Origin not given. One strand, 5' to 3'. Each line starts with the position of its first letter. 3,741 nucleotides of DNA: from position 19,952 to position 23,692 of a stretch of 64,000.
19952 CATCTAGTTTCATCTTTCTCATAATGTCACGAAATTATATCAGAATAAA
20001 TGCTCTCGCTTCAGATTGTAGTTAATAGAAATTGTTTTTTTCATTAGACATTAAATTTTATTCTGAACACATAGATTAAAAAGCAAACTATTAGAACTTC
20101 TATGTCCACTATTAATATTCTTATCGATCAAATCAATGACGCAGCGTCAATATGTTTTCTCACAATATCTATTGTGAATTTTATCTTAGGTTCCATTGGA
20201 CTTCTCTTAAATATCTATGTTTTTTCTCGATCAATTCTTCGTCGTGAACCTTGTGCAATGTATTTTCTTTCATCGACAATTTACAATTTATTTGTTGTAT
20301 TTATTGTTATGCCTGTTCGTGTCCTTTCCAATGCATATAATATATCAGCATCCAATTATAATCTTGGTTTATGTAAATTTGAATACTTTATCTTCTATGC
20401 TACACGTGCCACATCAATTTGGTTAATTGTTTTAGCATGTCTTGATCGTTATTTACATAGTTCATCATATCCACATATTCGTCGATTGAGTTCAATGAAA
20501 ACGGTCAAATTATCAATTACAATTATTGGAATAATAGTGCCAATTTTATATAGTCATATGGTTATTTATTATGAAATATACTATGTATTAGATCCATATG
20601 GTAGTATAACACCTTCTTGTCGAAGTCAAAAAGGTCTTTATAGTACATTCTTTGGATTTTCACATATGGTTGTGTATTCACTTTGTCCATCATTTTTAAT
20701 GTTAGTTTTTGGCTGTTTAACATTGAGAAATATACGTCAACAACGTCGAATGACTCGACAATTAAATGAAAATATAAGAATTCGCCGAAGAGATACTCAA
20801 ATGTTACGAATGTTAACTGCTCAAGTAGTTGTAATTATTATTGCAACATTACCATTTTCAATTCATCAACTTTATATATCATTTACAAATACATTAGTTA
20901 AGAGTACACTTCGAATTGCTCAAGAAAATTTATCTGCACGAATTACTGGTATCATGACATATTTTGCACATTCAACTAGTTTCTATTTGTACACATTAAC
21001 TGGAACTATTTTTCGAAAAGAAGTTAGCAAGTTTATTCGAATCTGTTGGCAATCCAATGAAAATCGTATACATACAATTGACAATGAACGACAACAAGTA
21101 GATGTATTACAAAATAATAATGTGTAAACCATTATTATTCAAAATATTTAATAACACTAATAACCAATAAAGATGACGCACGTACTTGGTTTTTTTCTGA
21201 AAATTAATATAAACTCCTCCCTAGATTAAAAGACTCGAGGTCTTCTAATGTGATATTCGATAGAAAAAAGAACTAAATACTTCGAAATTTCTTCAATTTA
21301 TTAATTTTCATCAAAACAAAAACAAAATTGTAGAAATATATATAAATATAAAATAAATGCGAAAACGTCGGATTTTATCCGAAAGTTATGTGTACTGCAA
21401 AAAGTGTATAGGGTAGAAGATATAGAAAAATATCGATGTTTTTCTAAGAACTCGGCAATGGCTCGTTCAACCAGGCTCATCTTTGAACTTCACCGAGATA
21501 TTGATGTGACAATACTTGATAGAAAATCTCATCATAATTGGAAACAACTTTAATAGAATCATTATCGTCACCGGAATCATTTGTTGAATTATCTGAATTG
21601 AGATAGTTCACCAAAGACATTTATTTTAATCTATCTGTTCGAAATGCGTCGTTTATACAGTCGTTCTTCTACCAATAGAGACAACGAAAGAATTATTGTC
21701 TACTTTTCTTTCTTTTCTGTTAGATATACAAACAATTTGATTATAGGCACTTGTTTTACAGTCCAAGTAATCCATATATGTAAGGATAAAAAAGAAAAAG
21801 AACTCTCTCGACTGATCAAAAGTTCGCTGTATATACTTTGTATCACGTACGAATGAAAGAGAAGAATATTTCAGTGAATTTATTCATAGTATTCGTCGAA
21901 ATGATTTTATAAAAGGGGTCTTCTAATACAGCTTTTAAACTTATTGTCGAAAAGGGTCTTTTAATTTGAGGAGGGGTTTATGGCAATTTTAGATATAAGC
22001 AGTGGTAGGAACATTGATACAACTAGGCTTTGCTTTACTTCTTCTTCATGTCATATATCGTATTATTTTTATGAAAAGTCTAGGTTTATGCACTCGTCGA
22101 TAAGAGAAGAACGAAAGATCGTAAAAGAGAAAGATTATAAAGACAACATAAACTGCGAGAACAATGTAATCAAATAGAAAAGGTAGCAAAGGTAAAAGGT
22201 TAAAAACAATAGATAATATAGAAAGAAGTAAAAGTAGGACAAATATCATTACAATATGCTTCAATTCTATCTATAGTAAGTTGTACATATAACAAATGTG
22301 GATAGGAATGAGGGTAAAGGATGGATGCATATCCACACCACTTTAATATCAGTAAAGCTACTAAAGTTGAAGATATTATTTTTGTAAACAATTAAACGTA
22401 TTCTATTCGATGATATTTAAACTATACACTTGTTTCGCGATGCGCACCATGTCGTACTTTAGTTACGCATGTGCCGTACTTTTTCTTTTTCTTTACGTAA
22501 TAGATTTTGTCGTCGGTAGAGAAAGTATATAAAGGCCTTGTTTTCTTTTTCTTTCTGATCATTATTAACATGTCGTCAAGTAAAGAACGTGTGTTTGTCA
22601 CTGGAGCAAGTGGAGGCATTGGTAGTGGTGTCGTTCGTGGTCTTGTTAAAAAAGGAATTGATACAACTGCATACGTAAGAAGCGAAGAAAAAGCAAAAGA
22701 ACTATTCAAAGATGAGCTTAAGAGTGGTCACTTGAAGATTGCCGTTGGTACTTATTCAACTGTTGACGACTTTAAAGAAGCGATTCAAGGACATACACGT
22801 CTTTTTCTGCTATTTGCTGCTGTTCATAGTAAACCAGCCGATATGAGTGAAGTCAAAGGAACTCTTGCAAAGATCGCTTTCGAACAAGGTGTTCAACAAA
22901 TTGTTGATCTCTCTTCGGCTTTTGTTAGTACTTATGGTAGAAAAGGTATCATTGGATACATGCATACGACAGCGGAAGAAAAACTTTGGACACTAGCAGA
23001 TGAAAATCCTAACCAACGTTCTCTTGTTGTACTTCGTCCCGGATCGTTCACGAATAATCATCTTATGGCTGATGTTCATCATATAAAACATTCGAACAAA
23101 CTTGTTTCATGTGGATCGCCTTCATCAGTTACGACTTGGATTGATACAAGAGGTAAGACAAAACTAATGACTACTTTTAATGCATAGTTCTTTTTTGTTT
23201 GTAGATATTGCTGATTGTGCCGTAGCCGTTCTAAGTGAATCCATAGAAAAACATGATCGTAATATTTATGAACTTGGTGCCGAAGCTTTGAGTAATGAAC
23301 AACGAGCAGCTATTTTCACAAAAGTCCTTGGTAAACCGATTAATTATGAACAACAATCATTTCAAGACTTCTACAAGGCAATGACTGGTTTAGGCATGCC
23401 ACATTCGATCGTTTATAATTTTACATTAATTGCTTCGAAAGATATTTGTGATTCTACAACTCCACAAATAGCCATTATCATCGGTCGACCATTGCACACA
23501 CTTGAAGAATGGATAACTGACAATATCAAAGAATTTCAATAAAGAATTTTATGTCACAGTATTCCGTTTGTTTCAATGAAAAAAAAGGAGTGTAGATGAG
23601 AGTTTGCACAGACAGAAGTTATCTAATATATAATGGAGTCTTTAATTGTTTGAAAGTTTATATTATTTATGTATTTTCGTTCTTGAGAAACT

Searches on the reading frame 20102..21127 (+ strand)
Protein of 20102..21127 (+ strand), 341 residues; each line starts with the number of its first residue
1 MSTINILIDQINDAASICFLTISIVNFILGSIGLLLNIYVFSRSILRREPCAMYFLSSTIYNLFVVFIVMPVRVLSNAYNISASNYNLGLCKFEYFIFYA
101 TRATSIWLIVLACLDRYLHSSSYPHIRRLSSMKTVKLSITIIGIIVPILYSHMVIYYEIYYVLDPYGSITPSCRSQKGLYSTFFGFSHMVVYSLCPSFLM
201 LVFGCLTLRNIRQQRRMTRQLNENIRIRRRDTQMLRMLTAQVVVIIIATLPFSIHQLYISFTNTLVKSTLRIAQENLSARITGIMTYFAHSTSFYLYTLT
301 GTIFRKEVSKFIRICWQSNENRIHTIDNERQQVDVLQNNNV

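Call 16: search_protein_families(library=pfam, proteins=[window:20102-21127:+], max_evalue=0.01)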
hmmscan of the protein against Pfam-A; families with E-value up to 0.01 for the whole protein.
window:20102-21127:+ (341 aa): 1 family
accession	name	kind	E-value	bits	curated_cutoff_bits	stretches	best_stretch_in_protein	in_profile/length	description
PF00001.26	7tm_1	-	3.3e-15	56.7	30.5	1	38-276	6-236/260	7 transmembrane receptor (rhodopsin family)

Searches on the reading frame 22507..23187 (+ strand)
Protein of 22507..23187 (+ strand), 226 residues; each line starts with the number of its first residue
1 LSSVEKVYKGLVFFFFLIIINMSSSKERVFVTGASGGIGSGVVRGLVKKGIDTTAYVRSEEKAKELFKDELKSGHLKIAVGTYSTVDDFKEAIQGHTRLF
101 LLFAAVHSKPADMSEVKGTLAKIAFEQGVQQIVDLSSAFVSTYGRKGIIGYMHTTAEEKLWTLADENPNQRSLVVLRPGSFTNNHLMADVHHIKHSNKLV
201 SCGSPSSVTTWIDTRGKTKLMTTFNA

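Call 16: search_protein_families(library=pfam, proteins=[window:22507-23187:+], max_evalue=0.01)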
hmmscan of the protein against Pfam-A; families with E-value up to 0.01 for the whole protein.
window:22507-23187:+ (226 aa): 5 families
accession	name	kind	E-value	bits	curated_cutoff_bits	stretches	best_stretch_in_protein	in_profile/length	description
PF13460.12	NAD_binding_10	-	1.1e-13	51.9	27.2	1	33-184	1-149/184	NAD(P)H-binding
PF05368.20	NmrA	-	9.9e-08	32.3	27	1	26-133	2-103/298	NmrA-like family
PF00106.31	adh_short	-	6e-07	29.6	26.6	1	29-87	3-65/195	short chain dehydrogenase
PF01370.27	Epimerase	-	3.9e-05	23.6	20.9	1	29-148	1-124/240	NAD dependent epimerase/dehydratase family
PF02719.21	Polysacc_synt_2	-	0.0046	16.6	20.2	1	29-94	1-74/293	Polysaccharide biosynthesis protein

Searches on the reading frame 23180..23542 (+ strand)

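Call 16: search_protein_families(library=pfam, proteins=[window:23180-23542:+], max_evalue=0.01)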
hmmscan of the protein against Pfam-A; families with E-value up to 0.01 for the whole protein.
window:23180-23542:+ (120 aa): 1 family
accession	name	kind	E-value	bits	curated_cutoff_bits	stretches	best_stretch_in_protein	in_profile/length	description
PF05368.20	NmrA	-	2.3e-05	24.6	27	1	9-86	194-269/298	NmrA-like family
